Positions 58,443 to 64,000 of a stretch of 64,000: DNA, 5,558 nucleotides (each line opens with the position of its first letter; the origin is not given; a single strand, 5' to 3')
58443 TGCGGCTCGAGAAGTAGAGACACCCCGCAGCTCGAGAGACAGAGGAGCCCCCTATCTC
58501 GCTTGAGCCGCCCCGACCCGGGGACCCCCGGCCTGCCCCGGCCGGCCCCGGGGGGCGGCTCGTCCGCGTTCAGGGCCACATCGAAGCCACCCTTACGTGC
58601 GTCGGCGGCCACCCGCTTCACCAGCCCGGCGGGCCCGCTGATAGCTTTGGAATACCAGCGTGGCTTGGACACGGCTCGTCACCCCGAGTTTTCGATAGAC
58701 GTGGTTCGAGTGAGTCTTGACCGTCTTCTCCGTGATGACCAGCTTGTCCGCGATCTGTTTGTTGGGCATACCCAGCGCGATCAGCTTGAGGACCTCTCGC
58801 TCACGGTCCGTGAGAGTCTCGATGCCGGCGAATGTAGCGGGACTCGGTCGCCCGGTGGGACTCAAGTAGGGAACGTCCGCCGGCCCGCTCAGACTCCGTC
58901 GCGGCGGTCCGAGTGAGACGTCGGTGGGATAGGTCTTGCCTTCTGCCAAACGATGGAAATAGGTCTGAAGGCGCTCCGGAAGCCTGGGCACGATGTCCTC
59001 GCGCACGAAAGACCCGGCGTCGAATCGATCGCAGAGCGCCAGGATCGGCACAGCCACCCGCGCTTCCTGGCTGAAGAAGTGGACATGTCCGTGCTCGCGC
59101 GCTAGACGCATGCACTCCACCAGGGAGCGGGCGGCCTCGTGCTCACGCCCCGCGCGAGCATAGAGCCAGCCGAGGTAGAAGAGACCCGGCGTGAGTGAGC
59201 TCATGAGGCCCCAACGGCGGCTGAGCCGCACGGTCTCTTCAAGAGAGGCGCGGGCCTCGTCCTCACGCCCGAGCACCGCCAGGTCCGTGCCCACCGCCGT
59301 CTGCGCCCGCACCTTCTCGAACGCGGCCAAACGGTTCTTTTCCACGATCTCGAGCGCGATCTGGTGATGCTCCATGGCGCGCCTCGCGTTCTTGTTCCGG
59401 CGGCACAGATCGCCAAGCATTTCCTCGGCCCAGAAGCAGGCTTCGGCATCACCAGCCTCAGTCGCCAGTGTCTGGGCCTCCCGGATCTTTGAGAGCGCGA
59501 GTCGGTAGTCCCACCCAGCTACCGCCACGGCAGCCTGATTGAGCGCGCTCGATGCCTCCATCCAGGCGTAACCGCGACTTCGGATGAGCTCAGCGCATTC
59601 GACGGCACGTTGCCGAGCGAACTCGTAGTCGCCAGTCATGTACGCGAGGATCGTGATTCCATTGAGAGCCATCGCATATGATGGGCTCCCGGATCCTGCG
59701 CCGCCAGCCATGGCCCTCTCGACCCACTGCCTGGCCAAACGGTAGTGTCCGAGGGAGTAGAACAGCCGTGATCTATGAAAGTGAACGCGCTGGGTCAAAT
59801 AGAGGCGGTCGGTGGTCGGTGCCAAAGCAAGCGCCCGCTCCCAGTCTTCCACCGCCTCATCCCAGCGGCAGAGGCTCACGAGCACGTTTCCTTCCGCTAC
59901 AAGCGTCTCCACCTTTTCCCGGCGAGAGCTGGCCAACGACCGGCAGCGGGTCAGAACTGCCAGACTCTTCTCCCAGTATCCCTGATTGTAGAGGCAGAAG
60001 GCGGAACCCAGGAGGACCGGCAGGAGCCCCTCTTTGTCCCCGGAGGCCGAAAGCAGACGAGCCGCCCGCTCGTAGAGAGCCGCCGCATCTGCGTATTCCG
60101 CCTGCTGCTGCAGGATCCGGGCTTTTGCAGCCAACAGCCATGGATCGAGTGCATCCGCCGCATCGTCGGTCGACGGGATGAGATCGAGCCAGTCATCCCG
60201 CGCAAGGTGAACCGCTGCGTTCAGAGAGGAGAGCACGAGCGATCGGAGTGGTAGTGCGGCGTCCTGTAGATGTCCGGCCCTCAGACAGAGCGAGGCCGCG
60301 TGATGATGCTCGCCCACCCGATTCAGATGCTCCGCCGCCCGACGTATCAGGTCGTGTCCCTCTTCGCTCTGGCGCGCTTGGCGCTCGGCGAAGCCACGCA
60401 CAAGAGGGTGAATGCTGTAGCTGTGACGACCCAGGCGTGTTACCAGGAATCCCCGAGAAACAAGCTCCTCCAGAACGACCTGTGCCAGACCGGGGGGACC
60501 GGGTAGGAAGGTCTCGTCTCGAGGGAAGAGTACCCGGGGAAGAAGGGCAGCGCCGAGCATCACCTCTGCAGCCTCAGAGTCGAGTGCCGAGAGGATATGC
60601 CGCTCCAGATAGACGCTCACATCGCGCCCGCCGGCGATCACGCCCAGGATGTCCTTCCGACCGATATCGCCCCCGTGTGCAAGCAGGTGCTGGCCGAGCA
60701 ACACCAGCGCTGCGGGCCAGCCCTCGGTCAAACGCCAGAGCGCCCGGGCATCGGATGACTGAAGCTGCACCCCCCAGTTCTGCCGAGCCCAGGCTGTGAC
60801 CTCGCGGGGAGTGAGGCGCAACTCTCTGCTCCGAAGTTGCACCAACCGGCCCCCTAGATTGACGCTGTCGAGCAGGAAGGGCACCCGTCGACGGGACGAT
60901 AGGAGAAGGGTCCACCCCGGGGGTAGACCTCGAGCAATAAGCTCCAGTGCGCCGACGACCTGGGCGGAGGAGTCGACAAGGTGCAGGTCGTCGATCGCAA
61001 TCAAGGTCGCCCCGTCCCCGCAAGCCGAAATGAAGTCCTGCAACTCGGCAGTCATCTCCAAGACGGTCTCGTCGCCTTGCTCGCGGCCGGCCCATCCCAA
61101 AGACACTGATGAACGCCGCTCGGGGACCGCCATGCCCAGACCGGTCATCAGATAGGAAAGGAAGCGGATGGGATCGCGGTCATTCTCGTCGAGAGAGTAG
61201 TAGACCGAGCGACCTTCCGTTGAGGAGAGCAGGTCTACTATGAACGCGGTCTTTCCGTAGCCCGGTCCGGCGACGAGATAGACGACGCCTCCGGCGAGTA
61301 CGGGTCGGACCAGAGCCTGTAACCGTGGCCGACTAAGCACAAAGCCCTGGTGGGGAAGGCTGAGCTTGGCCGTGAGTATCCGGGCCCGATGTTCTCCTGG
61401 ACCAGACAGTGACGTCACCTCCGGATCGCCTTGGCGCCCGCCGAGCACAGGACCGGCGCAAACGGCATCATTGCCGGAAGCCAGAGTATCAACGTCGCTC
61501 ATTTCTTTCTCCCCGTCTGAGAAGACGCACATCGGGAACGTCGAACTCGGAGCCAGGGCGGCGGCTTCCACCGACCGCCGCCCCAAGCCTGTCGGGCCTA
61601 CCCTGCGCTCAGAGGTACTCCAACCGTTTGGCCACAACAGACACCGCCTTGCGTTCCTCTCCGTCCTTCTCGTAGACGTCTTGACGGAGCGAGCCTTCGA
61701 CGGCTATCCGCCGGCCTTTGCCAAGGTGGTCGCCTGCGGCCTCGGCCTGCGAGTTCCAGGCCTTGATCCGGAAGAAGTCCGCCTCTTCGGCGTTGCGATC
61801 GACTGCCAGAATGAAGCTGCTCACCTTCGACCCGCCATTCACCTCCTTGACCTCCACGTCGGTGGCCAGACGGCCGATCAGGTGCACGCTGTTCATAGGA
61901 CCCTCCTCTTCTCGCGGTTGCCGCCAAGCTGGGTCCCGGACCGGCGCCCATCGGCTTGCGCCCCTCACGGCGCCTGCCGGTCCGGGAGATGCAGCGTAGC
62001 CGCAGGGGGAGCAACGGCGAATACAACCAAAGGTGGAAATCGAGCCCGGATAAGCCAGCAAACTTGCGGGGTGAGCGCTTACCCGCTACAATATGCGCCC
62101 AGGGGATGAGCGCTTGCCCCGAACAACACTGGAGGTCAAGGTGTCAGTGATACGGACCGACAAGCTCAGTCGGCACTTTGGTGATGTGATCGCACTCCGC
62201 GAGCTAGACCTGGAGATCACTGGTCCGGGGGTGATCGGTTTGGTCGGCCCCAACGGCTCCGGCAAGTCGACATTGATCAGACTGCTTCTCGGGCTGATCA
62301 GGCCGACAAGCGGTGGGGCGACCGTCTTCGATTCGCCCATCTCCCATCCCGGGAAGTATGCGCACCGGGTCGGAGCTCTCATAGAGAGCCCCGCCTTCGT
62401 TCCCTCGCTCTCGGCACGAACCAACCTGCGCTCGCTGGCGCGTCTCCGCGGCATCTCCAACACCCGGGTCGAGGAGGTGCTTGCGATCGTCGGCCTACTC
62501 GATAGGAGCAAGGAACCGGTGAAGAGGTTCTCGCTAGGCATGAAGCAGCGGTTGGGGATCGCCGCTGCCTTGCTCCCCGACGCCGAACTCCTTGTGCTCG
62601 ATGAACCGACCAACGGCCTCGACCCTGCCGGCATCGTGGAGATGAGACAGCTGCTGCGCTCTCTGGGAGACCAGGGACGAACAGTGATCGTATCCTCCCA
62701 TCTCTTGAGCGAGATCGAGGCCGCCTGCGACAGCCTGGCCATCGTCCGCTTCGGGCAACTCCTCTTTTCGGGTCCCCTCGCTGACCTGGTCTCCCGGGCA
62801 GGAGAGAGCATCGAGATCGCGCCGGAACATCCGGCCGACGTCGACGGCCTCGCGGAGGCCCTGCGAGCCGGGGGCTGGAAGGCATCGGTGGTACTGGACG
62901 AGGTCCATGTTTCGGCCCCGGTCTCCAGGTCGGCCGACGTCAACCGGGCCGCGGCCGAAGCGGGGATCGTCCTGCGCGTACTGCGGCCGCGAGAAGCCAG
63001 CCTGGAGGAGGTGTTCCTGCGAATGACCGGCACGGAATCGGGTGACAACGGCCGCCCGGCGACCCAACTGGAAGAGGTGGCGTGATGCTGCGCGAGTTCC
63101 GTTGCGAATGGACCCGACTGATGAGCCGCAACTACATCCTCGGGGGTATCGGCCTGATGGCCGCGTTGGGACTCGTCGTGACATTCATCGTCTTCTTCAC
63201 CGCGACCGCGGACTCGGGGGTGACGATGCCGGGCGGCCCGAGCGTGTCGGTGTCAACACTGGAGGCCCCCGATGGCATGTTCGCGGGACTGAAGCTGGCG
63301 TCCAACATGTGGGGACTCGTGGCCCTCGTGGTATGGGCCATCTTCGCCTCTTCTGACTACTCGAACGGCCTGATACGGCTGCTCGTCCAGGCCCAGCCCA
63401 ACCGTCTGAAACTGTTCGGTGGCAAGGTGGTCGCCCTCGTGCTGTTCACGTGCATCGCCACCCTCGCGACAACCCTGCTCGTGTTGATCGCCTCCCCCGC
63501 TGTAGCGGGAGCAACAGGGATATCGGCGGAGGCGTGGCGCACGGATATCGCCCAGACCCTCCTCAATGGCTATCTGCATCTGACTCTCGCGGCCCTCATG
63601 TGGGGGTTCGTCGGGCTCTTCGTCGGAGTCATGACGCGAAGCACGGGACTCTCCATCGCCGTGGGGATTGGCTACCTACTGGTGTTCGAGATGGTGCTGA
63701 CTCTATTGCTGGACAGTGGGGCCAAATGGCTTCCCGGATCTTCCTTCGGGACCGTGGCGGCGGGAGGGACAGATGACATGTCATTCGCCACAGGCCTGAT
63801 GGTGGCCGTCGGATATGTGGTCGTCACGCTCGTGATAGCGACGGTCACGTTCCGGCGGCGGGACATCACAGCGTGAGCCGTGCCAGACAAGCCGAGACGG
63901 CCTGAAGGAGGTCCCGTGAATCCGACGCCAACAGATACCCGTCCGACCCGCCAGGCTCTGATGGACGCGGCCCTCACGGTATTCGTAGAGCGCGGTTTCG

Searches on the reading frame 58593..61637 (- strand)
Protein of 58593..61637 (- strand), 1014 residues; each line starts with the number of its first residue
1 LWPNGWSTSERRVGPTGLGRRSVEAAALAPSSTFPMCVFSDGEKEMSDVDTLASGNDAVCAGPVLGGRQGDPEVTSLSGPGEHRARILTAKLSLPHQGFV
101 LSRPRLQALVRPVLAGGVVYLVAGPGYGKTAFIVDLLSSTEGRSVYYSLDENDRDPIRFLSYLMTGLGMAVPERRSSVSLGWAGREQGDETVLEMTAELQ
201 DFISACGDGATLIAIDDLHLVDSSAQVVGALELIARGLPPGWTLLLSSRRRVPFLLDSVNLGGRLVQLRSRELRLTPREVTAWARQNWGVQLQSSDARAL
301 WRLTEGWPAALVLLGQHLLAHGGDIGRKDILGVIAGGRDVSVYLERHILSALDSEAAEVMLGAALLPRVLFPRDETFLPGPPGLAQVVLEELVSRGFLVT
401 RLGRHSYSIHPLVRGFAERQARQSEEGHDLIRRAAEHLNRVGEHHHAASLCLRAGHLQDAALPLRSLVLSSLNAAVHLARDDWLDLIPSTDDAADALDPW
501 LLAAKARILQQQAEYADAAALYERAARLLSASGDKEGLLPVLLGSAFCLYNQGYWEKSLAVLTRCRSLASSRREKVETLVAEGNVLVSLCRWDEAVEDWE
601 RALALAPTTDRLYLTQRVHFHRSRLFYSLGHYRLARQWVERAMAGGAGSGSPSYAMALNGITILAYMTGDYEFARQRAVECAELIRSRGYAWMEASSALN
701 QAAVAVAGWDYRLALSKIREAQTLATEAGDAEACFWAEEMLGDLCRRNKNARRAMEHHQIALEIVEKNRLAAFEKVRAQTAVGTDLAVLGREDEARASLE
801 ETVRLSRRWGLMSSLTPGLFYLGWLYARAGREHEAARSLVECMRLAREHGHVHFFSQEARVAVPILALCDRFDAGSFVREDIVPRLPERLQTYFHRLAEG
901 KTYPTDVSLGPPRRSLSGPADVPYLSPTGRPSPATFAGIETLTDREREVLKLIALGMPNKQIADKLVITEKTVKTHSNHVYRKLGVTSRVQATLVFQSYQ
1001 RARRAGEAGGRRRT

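Call 11: search_protein_families(library=ncbifam, proteins=[window:58593-61637:-], max_evalue=0.0001)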
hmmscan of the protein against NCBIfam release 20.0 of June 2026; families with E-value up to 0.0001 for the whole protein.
window:58593-61637:- (1014 aa): 21 families
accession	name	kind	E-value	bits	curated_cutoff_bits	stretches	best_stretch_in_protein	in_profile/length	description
NF003420.0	PRK04841.1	equivalog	3.2e-50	171.1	537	3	89-527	4-437/903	HTH-type transcriptional regulator MalT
NF007935.0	PRK10651.1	equivalog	8.2e-16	57.8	250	1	937-995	151-209/216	two-component system response regulator NarL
NF007708.0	PRK10403.1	equivalog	6.3e-13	48.7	343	1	940-998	152-210/215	nitrate/nitrite response regulator protein NarP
NF047785.1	respo_reg_MadR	equivalog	1.2e-12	47.6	300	1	940-993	147-200/209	MadR family response regulator transcription factor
NF041830.1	RR_TF_ErdR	exception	2e-11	44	390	1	934-998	143-207/213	response regulator transcription factor ErdR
NF011896.0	PRK15369.1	equivalog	2.6e-11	43.5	242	1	940-988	148-196/211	two component system response regulator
NF007505.1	PRK10100.1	equivalog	3.3e-11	43.2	250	1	940-993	143-196/204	biofilm master transcriptional regulator CsgD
NF052445.1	RespRegMctR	equivalog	1e-10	41.4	300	1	940-990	143-193/205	two-component system response regulator MctR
NF038181.1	reg_ATPase_IniR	equivalog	1.3e-09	37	750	1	931-990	757-815/827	isoniazid response ATPase/transcriptional regulator IniR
TIGR03020.2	EpsA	equivalog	3.3e-09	36.8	170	1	939-993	188-242/247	XrtB/PEP-CTERM-associated transcriptional regulator EpsA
NF007403.0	PRK09935.1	equivalog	7.5e-09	35.5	271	1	939-991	147-199/210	fimbria biosynthesis transcriptional regulator FimZ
TIGR03541.1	reg_near_HchA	equivalog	1.7e-08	34.3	215.6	1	940-992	170-222/232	PA1136 family autoinducer-binding transcriptional regulator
NF052366.1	photon_PedR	equivalog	1.1e-07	31.9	120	1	941-991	2-52/74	photosynthetic electron transport-dependent transcriptional regulator PedR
NF040749.1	tetrathio_RR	equivalog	2.2e-06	27.5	290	1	940-989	132-181/191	tetrathionate respiration response regulator TtrR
NF007685.0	PRK10360.1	equivalog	2.4e-06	27.5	258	1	940-991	136-187/196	response regulator transcription factor UhpA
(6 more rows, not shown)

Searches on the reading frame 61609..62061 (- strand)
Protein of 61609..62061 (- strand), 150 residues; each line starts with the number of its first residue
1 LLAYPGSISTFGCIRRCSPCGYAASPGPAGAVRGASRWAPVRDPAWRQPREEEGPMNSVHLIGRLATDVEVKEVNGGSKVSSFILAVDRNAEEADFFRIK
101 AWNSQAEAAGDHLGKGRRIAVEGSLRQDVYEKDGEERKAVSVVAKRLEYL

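Call 9: search_protein_families(library=ncbifam, proteins=[window:61609-62061:-], max_evalue=1e-12)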
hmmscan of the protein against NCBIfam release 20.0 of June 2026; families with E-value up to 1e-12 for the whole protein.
window:61609-62061:- (150 aa): 2 families
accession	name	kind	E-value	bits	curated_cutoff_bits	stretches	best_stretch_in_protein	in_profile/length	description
TIGR00621.2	ssb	subfamily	1.4e-21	77.5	53.95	1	56-147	4-104/165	single-stranded DNA-binding protein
NF005674.0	PRK07459.1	equivalog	1e-15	57.7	161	1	56-149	3-100/121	single-stranded DNA-binding protein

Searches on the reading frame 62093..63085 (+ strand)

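Call 9: search_protein_families(library=ncbifam, proteins=[window:62093-63085:+], max_evalue=1e-12)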
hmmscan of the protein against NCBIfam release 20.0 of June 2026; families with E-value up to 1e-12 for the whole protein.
window:62093-63085:+ (330 aa): 148 families (the best 25 are shown)
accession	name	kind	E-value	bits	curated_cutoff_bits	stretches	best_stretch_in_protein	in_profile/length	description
TIGR03740.1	galliderm_ABC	subfamily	3.7e-63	213.2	309.75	1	21-226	2-205/223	lantibiotic protection ABC transporter ATP-binding subunit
TIGR01188.1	drrA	subfamily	6.6e-53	180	312.45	1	28-313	2-302/302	daunorubicin resistance ABC transporter, ATP-binding protein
NF010060.0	PRK13537.1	equivalog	5.7e-43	147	521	1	12-316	8-312/314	nodulation factor ABC transporter ATP-binding protein NodI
TIGR03522.1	GldA_ABC_ATP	equivalog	1.2e-42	146.4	402.6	1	20-311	3-300/301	gliding motility-associated ABC transporter ATP-binding subunit GldA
NF010059.0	PRK13536.1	equivalog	3.8e-41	141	549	1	18-315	42-339/342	nodulation factor ABC transporter ATP-binding protein NodI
TIGR01288.1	nodI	equivalog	1.1e-40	139.5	424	1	23-315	8-300/303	nodulation factor ABC transporter ATP-binding protein NodI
NF033858.1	ABC2_perm_RbbA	equivalog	4.9e-38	130.6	1050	1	11-237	258-489/909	ribosome-associated ATPase/putative transporter RbbA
TIGR03864.1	PQQ_ABC_ATP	hypoth_equivalog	1e-35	123.3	302.25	1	20-237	2-224/236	ABC transporter, ATP-binding subunit, PQQ-dependent alcohol dehydrogenase system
TIGR04521.1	ECF_ATPase_2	equivalog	2.8e-31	108.6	330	1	123-263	121-262/279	energy-coupling factor transporter ATPase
TIGR01166.1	cbiO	subfamily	1.2e-30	106.4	211.8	1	123-203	105-185/190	cobalt ABC transporter, ATP-binding protein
NF047568.1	PSM_export_PmtC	equivalog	7.7e-29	101.1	375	1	23-224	4-199/290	phenol-soluble modulin export ABC transporter ATP-binding protein PmtC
TIGR01189.1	ccmA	equivalog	1.1e-28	100.3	131.6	1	24-204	5-186/198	heme ABC exporter ATP-binding protein CcmA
NF040873.1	AztA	equivalog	1.6e-28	99.6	220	1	29-213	2-187/191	zinc ABC transporter ATP-binding protein AztA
NF010061.0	PRK13538.1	equivalog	4e-28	98.4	195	1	19-206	5-194/211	cytochrome c biogenesis heme-transporting ATPase CcmA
NF010159.0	PRK13638.1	equivalog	4.4e-28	98.4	489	1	22-235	4-226/271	energy-coupling factor ABC transporter ATP-binding protein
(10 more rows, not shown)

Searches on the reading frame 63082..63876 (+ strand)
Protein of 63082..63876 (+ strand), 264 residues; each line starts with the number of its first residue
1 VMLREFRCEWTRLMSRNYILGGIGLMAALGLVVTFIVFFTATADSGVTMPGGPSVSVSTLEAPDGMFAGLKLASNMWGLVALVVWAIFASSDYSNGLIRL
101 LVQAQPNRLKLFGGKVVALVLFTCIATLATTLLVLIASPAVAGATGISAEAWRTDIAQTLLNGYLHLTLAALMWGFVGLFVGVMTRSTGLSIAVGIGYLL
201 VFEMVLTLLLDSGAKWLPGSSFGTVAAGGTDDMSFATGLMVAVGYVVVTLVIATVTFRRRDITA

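Call 9: search_protein_families(library=ncbifam, proteins=[window:63082-63876:+], max_evalue=1e-12)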
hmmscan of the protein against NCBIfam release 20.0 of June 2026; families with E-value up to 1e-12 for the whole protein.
window:63082-63876:+ (264 aa): 0 families

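Call 11: search_protein_families(library=ncbifam, proteins=[window:63082-63876:+], max_evalue=0.0001)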
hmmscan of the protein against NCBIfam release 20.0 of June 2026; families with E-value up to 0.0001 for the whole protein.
window:63082-63876:+ (264 aa): 1 family
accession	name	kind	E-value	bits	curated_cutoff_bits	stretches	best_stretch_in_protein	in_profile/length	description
NF047564.1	PSM_export_PmtD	equivalog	3.2e-05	23.7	220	1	75-209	56-181/242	phenol-soluble modulin export ABC transporter permease subunit PmtD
